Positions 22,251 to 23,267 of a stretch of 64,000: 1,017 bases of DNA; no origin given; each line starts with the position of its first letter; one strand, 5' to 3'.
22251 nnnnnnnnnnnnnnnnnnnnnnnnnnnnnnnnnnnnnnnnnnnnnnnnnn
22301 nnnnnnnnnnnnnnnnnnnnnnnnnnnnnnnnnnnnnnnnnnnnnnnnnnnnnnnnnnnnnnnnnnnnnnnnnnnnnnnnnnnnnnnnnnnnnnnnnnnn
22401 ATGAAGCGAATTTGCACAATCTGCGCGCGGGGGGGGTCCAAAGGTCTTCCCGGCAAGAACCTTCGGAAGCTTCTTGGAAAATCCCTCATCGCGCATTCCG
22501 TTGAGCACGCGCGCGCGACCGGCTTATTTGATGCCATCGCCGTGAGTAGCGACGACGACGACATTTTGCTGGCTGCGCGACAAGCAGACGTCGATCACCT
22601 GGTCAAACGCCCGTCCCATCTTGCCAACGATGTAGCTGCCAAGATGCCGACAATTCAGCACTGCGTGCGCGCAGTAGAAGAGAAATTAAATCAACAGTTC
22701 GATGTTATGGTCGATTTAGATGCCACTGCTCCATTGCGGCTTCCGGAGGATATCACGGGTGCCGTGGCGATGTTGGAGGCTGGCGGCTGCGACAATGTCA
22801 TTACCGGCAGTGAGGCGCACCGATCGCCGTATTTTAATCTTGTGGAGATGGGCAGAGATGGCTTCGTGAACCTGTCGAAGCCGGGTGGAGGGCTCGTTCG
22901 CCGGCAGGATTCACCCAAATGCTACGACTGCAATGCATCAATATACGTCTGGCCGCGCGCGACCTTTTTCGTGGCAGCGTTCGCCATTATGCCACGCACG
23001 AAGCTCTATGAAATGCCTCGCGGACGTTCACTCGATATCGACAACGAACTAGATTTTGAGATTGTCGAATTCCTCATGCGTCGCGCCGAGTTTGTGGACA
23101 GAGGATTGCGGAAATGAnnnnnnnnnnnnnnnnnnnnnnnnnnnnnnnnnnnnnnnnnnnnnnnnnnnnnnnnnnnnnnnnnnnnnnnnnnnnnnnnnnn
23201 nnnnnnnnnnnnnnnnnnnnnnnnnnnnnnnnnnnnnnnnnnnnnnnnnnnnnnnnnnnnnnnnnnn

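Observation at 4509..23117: Legionaminic-acid-type (GDP-dependent) nonulosonic acid pathway in a high-GC alphaproteobacterial-like glycan locus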

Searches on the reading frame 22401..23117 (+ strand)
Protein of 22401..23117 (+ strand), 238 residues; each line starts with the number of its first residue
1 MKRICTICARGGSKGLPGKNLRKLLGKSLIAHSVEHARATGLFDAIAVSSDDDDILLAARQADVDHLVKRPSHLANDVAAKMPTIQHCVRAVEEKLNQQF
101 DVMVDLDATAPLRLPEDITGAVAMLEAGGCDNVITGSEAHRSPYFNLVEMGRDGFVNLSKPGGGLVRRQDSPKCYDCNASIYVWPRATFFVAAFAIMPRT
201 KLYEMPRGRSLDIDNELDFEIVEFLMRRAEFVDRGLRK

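Call 7: search_protein_families(library=ncbifam, proteins=[window:22401-23117:+], max_evalue=0.00001)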
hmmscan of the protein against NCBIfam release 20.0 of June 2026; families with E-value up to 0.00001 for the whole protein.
window:22401-23117:+ (238 aa): 6 families
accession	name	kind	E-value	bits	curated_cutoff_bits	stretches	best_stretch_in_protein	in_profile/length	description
TIGR03584.1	PseF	equivalog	1.6e-31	109.7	205.7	1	4-226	1-220/222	pseudaminic acid cytidylyltransferase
NF003950.0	PRK05450.1-3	subfamily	4.3e-11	42.6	234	1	1-129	1-121/248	3-deoxy-manno-octulosonate cytidylyltransferase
NF003952.0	PRK05450.1-5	subfamily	7.4e-10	38.4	193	1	1-132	1-123/250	3-deoxy-manno-octulosonate cytidylyltransferase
NF009905.0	PRK13368.1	subfamily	1.7e-08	34.1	255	1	1-128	1-117/243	3-deoxy-manno-octulosonate cytidylyltransferase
NF003948.0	PRK05450.1-1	equivalog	1.4e-07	31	281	1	2-138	5-133/248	3-deoxy-manno-octulosonate cytidylyltransferase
TIGR00466.1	kdsB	equivalog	6.8e-06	25.7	155.2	0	4-73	4-72/241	3-deoxy-manno-octulosonate cytidylyltransferase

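Call 17: search_solved_structures(query=window:22401-23117:+, max_evalue=0.00001)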
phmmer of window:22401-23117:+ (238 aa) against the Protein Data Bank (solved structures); distinct sequences matched with E-value up to 0.00001: 5.
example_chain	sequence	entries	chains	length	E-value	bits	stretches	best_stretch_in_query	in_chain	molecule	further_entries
1eyr_A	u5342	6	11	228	9.3e-23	84.3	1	3-228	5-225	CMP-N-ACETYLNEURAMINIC ACID SYNTHETASE | N-acylneuraminate cytidylyltransferase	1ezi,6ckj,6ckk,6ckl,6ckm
6ifd_A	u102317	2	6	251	1.2e-21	80.7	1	4-226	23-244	CMP-N-acetylneuraminate Synthetase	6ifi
9ftb_A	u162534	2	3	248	2.4e-21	79.7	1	4-222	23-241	NeuA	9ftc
1qwj_A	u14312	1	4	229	1.4e-16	64.1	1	6-228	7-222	cytidine monophospho-N-acetylneuraminic acid synthetase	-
9t4z_A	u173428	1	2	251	1.7e-12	50.8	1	4-223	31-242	PpNeuA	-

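Call 18: find_encoding_contigs(protein=window:22401-23117:+, flank=10000, max_places=6)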
Protein window:22401-23117:+ (238 aa): 4 contigs read that carry it; 3 places shown.
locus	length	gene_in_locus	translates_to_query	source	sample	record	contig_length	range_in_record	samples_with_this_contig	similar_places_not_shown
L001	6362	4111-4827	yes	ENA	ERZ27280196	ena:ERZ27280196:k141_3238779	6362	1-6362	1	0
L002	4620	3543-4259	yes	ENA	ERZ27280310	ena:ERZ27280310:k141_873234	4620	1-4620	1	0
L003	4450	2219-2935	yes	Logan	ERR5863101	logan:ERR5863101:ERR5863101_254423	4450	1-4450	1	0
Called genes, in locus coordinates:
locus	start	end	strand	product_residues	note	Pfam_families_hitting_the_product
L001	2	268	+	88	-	?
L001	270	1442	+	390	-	PF02350:Epimerase_2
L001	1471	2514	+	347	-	PF03102:NeuB, PF08666:SAF (weak)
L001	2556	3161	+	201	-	PF25087:GMPPB_C (faint), PF25084:LbH_EIF2B (faint), PF14602:Hexapep_2 (faint), PF00132:Hexapep (weak)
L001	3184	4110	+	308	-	PF22725:GFO_IDH_MocA_C3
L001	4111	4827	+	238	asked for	PF02348:CTP_transf_3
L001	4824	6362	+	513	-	?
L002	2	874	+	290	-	?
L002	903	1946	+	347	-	PF03102:NeuB, PF08666:SAF (weak)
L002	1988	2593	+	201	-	PF25087:GMPPB_C (faint), PF25084:LbH_EIF2B (faint), PF14602:Hexapep_2 (faint), PF00132:Hexapep (weak)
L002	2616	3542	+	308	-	PF22725:GFO_IDH_MocA_C3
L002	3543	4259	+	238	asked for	PF02348:CTP_transf_3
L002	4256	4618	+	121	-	?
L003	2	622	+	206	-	?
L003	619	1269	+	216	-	PF17836:PglD_N (weak), PF25087:GMPPB_C (faint), PF25084:LbH_EIF2B (faint), PF14602:Hexapep_2 (faint), PF00132:Hexapep (weak)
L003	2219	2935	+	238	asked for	PF02348:CTP_transf_3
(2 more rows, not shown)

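Call 79: search_protein_families(library=pfam, proteins=[window:22401-23117:+], max_evalue=0.001)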
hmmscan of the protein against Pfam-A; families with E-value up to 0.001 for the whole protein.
window:22401-23117:+ (238 aa): 1 family
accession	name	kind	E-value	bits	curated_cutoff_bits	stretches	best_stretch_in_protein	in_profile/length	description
PF02348.25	CTP_transf_3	-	1e-18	68.4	22.6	1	4-135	1-124/217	Cytidylyltransferase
